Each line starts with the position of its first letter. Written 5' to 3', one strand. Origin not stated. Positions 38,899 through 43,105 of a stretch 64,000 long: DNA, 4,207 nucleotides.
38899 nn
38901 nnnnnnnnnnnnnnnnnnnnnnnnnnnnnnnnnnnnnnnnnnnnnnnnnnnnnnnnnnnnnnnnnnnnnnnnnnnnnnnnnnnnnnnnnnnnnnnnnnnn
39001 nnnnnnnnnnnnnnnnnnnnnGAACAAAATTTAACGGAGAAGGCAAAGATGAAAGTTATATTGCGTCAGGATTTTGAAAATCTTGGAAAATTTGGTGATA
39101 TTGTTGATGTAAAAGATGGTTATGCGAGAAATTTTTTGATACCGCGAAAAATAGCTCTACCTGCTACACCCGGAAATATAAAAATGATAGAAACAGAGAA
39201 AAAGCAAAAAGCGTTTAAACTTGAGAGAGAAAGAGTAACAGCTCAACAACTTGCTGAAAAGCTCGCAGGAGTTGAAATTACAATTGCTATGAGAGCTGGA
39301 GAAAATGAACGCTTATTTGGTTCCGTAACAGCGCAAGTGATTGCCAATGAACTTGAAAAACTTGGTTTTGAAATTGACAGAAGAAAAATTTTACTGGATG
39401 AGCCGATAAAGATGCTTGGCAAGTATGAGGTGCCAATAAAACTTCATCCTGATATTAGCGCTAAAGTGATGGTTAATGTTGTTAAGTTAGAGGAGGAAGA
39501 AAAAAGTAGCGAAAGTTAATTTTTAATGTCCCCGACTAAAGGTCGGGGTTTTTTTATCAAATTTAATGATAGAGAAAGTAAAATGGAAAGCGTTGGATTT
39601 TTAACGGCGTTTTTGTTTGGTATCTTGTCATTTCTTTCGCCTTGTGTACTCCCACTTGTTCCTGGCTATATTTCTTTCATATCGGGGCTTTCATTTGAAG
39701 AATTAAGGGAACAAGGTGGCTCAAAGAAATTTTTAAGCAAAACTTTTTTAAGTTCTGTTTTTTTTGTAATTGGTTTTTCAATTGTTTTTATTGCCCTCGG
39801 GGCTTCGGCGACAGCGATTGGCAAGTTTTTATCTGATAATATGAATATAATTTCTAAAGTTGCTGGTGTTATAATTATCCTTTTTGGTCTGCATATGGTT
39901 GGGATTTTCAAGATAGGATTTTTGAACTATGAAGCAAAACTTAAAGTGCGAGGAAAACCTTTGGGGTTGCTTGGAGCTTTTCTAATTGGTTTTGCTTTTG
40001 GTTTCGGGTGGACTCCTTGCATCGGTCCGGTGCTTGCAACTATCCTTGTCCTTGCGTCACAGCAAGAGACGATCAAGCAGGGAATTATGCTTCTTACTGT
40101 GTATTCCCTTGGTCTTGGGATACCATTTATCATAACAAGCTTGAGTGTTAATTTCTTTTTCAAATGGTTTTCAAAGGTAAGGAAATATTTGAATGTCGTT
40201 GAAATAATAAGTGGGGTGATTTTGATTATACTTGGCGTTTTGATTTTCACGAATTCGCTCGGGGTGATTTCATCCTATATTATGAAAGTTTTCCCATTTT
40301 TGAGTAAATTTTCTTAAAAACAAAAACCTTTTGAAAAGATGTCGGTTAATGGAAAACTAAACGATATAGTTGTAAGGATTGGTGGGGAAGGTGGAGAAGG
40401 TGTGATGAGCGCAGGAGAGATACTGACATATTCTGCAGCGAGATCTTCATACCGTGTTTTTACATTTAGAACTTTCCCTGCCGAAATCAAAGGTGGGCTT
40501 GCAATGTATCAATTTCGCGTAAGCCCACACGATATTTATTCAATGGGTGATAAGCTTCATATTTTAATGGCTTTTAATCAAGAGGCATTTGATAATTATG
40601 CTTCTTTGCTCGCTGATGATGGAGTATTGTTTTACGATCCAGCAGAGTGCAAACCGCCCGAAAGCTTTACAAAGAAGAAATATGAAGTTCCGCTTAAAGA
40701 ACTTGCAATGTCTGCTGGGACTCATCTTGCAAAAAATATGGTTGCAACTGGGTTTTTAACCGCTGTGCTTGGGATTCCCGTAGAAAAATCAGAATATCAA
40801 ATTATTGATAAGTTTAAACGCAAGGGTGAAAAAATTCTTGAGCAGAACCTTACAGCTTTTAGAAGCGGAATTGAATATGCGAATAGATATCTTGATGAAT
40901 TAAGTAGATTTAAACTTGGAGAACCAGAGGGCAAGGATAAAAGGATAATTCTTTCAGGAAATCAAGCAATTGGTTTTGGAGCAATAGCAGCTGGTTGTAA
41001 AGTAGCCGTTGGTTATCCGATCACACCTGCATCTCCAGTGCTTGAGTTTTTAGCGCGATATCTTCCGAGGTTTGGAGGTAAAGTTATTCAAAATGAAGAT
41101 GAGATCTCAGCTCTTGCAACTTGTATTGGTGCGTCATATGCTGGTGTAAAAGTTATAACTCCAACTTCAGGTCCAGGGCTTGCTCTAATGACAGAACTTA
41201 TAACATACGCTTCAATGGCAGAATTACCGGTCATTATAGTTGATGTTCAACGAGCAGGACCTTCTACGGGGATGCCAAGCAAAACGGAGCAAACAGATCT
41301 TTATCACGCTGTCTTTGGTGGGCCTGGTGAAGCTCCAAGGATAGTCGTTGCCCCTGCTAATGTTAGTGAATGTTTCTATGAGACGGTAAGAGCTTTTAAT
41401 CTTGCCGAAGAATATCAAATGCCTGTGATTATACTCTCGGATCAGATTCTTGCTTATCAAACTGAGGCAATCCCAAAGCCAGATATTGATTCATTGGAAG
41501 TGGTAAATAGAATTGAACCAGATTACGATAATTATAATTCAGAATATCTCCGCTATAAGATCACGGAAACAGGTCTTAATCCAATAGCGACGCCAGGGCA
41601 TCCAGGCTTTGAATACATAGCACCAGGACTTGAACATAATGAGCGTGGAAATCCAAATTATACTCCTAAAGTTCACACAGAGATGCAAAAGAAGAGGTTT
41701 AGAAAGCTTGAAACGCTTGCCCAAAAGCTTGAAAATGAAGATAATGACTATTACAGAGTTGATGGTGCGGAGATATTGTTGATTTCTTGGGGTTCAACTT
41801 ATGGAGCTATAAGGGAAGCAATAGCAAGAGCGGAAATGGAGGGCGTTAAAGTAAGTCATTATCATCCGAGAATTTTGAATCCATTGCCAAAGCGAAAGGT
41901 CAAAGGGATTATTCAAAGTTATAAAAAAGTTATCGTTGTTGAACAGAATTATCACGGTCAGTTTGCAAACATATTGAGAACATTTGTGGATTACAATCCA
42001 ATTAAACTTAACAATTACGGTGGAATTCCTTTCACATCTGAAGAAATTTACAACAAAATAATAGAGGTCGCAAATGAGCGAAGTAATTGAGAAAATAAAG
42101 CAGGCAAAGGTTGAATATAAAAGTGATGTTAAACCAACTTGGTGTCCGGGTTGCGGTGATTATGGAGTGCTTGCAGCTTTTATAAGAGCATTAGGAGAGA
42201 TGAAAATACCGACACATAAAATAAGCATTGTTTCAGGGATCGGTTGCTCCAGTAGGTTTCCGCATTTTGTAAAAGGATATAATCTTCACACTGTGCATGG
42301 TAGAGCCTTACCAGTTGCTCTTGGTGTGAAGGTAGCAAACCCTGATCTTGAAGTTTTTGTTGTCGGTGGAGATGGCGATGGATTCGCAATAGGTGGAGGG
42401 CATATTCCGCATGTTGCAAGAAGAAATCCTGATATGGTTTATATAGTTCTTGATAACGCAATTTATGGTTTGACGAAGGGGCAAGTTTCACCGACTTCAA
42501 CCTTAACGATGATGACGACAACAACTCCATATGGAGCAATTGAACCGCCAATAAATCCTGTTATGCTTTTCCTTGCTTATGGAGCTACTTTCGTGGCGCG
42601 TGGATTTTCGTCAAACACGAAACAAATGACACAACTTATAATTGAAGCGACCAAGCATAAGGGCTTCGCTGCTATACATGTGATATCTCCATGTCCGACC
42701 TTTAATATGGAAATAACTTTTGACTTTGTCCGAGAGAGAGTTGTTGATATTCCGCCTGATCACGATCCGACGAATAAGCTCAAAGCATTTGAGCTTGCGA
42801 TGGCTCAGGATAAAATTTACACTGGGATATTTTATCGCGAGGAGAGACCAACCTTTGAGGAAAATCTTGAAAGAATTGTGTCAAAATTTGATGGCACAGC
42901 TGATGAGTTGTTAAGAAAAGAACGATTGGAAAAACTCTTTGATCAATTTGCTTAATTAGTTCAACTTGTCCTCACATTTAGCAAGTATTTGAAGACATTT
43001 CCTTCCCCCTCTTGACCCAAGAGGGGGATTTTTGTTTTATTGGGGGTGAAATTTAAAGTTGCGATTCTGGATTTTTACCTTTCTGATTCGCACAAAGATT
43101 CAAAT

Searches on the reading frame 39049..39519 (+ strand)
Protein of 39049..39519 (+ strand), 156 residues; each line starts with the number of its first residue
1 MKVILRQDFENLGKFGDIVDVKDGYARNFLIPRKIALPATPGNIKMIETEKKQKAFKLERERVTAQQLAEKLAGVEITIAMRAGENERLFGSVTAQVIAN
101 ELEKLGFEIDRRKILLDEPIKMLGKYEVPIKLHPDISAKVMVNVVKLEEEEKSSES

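Call 22: search_protein_families(library=pfam, proteins=[window:39049-39519:+])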
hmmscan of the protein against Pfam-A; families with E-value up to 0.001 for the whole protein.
window:39049-39519:+ (156 aa): 2 families
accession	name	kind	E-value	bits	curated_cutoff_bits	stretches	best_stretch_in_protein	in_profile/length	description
PF03948.19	Ribosomal_L9_C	-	3.7e-31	107.8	23.2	1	65-145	3-85/86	Ribosomal protein L9, C-terminal domain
PF01281.25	Ribosomal_L9_N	-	1.3e-25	89.1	20.7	1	1-46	1-46/47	Ribosomal protein L9, N-terminal domain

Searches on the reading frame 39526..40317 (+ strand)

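Call 22: search_protein_families(library=pfam, proteins=[window:39526-40317:+])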
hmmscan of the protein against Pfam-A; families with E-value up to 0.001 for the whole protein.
window:39526-40317:+ (263 aa): 2 families
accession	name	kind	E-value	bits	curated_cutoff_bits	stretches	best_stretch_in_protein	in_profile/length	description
PF02683.22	DsbD_TM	-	2.4e-19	70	27.1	1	26-241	6-215/219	Cytochrome C biogenesis protein transmembrane domain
PF13386.12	DsbD_2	-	1.6e-09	38.4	24.9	1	28-238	2-198/199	Cytochrome C biogenesis protein transmembrane region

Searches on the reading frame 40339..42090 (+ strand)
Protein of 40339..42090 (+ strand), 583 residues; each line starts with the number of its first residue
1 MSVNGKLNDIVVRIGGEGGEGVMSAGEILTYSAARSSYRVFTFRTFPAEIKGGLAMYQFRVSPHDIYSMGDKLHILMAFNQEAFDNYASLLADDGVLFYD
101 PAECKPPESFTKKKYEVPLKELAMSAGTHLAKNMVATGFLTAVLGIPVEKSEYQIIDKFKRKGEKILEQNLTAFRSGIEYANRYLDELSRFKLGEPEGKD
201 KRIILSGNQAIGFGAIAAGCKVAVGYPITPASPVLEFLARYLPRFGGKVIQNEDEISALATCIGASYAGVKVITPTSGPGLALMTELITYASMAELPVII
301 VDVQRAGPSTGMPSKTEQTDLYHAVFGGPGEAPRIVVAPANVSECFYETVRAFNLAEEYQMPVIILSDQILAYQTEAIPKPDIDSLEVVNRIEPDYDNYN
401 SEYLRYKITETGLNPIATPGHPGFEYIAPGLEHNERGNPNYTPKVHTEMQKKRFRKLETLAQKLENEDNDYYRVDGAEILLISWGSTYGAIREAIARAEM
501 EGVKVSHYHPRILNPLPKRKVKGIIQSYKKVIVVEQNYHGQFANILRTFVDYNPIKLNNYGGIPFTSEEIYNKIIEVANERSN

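Call 22: search_protein_families(library=pfam, proteins=[window:40339-42090:+])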
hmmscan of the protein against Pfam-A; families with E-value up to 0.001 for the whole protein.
window:40339-42090:+ (583 aa): 4 families
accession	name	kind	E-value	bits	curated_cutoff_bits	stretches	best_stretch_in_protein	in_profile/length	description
PF01855.24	POR_N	-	2.1e-61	208.1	27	1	214-449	2-228/231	Pyruvate flavodoxin/ferredoxin oxidoreductase, thiamine diP-bdg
PF01558.24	POR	-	2.1e-35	122.9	27.4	1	18-179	1-173/173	Pyruvate ferredoxin/flavodoxin oxidoreductase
PF17147.9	PFOR_II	-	1.2e-10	42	27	1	477-544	1-72/102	Pyruvate:ferredoxin oxidoreductase core domain II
PF02780.25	Transketolase_C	-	1.9e-07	31.5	25.9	1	474-539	7-72/124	Transketolase, C-terminal domain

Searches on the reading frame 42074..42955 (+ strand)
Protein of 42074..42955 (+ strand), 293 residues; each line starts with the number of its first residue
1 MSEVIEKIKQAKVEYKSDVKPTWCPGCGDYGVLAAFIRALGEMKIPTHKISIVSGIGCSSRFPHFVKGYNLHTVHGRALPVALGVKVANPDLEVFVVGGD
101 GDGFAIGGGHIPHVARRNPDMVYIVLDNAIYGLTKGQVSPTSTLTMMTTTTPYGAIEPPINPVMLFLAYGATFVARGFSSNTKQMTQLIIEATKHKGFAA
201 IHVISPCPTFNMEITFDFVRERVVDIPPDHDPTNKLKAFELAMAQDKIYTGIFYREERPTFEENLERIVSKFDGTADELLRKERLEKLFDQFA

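Call 22: search_protein_families(library=pfam, proteins=[window:42074-42955:+])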
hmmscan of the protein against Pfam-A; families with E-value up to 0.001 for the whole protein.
window:42074-42955:+ (293 aa): 2 families
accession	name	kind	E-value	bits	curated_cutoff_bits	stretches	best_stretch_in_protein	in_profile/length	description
PF02775.26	TPP_enzyme_C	-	2.8e-31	108.8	21.9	1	56-203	2-151/151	Thiamine pyrophosphate enzyme, C-terminal TPP binding domain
PF12367.13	PFO_beta_C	-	1.1e-20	73.9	24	1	207-267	1-63/66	Pyruvate ferredoxin oxidoreductase beta subunit C terminal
